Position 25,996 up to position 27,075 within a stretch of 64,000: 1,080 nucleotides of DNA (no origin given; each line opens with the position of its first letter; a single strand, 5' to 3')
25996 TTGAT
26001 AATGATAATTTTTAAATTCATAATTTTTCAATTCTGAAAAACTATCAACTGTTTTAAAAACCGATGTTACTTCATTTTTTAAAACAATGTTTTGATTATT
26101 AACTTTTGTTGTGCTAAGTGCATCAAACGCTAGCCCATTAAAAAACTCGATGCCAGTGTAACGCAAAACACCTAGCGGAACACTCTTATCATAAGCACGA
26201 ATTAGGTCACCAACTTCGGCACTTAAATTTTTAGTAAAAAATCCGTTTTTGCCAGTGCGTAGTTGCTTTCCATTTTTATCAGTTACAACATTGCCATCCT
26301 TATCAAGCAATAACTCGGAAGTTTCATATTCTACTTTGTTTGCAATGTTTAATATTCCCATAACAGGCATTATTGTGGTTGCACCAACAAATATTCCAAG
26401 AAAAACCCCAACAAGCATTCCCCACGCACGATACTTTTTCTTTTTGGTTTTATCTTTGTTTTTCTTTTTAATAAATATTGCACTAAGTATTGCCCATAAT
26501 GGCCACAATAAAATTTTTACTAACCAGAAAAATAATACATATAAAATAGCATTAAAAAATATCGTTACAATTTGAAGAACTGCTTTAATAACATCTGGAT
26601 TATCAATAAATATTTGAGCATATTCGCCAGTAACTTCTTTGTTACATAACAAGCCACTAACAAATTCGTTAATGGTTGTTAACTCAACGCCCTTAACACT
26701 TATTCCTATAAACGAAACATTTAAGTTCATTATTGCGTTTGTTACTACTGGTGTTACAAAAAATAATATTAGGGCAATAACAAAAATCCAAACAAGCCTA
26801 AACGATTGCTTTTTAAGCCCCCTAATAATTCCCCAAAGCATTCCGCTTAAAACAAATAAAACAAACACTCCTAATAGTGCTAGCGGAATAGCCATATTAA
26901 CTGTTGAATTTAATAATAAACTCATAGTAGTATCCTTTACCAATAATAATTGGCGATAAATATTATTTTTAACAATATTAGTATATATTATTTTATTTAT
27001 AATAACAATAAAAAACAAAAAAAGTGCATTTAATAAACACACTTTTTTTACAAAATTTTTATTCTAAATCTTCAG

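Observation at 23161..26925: Protein of about 1255 aa combining a CvpA-like membrane domain with at least seven degenerate helical repeats of about 90 aa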

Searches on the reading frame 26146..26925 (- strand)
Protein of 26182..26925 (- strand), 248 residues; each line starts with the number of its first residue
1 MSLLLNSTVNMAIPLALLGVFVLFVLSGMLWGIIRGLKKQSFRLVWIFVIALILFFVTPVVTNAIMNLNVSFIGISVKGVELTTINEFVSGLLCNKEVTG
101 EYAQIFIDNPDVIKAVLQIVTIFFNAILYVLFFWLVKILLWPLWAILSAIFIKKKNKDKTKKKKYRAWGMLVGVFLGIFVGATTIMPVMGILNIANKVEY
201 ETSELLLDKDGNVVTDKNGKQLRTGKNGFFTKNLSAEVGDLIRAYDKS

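Call 7: search_protein_families(library=pfam, proteins=[window:26182-26925:-], max_evalue=10)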
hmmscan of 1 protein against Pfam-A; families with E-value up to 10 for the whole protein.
seq(248 aa): 2 families
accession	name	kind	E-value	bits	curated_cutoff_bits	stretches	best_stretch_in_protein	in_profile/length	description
PF01757.29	Acyl_transf_3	-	0.036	13.6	31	2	21-74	129-182/326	Acyltransferase domain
PF11846.14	Wzy_C_2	-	0.22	11.9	28.5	1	20-68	27-73/191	Virulence factor membrane-bound polymerase, C-terminal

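Call 30: predict_structure(alignment_id=A3)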
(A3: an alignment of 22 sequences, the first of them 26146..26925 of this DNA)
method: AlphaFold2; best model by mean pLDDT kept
length: 260 residues; sequences in the alignment: 22
mean_pLDDT: 71.8   pTM: 0.62
mean pLDDT of the five models: 71.8, 67.8, 67.7, 63.8, 62.9
residues with pLDDT >= 90: 0; 70-90: 165; 50-70: 85; < 50: 10
segments of 3 or more residues with pLDDT < 50: 1-6, 258-260
pLDDT, mean of each block of 10 residues (from residue 1): 47 65 71 61 75 81 79 60 72 77 79 82 82 83 78 66 65 70 70 80 79 76 77 75 67 51
secondary structure, 60 per line:
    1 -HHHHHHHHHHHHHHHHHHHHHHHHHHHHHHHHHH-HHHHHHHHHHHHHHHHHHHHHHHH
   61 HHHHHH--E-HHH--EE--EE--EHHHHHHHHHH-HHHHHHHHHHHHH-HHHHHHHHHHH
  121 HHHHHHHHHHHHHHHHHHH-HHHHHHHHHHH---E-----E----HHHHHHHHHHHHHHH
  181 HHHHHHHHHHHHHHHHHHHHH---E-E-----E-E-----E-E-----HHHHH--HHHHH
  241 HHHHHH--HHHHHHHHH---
elements in order: H2-35 H37-66 H85-94 H96-108 H110-139 H141-151 H166-201 H229-233 H236-246 H249-257

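Call 58: fold_search(model_id=the predicted structure, library=pdb)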
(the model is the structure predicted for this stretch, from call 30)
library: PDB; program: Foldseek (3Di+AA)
matches with E <= 10: 45; with E <= 0.001: 0
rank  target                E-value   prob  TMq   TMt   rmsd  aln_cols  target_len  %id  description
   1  3v2y                  1.5e+00  0.05  0.17  0.12  26.0       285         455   11  Crystal Structure of a Lipid G protein-Coupled Receptor at 2.80A (released 2012-02-15)
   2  8tzj_C                1.7e+00  0.09  0.19  0.23  15.3       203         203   14  Cryo-EM structure of Vibrio cholerae FtsE/FtsX complex (released 2023-12-20)
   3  9kzw_A                2.1e+00  0.03  0.14  0.13  23.6       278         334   14  structure of hZnT1 in apo state (released 2025-09-24)
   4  8v3d_D                2.1e+00  0.03  0.13  0.10  22.4       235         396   15  AgamOR28 structure bound to 2,4,5-trimethylthiazole (released 2024-06-19)
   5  3ina_A                2.6e+00  0.57  0.09  0.07   3.2        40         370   32  Crystal structure of heparin lyase I H151A mutant complexed with a dodecasaccharide heparin (released 2009-09-29)
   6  1s51_A                3.3e+00  0.02  0.14  0.15  24.8       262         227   11  Thr24Ser Bacteriorhodopsin (released 2004-03-02)
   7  9blc_R                3.9e+00  0.03  0.14  0.11  23.6       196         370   13  Human Calcitonin Receptor in Complex with Gs and Cagrilintide Backbone (non-acylated) in CT-like conformation (released 2025-04-16)
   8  6rph                  3.9e+00  0.03  0.15  0.17  19.8       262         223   10  TR-SMX open state structure (10-15ms) of bacteriorhodopsin (released 2019-07-17)
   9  8v3c_D                3.9e+00  0.02  0.15  0.11  21.4       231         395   16  AgamOR28 structure without ligand (released 2024-06-19)
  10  3nvl_A                4.3e+00  0.13  0.09  0.04  16.8        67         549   12  Crystal Structure of Phosphoglycerate Mutase from Trypanosoma brucei (released 2011-07-27)
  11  9ly2_R                4.3e+00  0.04  0.17  0.14  24.9       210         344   13  A Cryo-EM structure of LA-PTH-PTH1R-V2RT-Beta-arrestin1 complex (state 1 conformation) (released 2026-03-04)
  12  6wxr_A                4.3e+00  0.02  0.12  0.05  23.5       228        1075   14  CryoEM structure of mouse DUOX1-DUOXA1 complex in the absence of NADPH (released 2020-09-02)
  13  3igy                  4.8e+00  0.13  0.10  0.05  14.8        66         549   14  Crystal structures of Leishmania mexicana phosphoglycerate mutase at high cobalt concentrations (released 2009-10-27)
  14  6f2g_A                4.8e+00  0.03  0.17  0.12  16.6       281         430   14  Bacterial asc transporter crystal structure in open to in conformation (released 2019-04-24)
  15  9kvx_A                4.8e+00  0.02  0.16  0.15  18.0       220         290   14  Cryo-EM structure of SLC30A10 in Mn2+-bound state, determined in inward-facing conformation (released 2025-10-15)
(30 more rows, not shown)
